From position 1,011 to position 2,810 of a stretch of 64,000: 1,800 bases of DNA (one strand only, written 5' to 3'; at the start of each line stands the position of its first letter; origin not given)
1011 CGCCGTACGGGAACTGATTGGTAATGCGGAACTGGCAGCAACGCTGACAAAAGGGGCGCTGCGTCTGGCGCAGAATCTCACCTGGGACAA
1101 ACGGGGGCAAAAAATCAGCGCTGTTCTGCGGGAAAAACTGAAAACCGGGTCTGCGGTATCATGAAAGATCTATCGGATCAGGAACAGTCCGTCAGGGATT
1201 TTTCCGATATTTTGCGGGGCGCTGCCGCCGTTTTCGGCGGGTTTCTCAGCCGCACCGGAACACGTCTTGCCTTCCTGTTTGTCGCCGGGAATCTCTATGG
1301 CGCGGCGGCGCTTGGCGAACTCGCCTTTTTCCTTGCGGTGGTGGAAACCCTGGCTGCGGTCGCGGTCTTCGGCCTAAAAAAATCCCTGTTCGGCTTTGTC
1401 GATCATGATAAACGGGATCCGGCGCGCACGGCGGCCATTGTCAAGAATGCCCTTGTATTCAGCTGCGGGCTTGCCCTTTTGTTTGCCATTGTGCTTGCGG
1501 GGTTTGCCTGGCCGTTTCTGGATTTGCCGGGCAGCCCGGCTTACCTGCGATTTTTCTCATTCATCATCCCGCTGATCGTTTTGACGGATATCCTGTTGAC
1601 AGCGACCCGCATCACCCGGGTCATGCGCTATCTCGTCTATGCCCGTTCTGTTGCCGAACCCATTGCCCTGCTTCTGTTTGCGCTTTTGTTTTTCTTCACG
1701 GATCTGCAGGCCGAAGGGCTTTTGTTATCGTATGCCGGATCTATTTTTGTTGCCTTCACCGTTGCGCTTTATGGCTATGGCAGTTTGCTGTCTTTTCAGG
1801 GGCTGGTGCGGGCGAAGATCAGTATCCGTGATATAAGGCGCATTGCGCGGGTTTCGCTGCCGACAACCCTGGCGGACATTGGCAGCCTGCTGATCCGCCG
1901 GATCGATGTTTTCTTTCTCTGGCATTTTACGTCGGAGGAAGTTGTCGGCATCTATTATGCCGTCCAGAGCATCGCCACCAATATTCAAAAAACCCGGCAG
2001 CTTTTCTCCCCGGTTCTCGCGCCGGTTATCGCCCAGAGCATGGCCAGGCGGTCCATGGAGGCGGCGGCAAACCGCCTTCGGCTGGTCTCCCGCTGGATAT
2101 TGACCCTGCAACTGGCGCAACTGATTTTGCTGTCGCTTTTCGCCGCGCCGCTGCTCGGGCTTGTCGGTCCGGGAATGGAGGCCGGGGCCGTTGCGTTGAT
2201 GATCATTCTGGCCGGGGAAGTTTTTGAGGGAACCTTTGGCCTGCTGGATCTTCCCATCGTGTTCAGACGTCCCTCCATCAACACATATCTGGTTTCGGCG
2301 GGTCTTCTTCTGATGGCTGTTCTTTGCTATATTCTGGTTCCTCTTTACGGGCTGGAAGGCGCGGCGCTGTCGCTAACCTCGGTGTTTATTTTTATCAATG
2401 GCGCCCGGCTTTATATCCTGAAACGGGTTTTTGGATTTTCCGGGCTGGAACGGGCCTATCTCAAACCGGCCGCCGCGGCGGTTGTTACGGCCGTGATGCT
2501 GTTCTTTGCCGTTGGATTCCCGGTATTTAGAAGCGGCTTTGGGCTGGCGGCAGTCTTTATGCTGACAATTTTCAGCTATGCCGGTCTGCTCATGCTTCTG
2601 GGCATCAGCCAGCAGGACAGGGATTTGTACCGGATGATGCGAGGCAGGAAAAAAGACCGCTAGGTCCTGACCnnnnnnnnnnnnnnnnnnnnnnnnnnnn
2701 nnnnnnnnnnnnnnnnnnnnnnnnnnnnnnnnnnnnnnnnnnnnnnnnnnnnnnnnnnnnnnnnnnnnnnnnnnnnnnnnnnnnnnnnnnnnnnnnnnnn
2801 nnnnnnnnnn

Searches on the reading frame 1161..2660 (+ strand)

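Call 67: search_protein_families(library=pfam, proteins=[window:1161-2660:+], max_evalue=0.00001)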
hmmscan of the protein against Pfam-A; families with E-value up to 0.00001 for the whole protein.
window:1161-2660:+ (500 aa): 1 family
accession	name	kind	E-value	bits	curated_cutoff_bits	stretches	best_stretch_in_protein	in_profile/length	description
PF01943.22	Polysacc_synt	-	2.2e-14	54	28.2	1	27-294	11-274/274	Polysaccharide biosynthesis protein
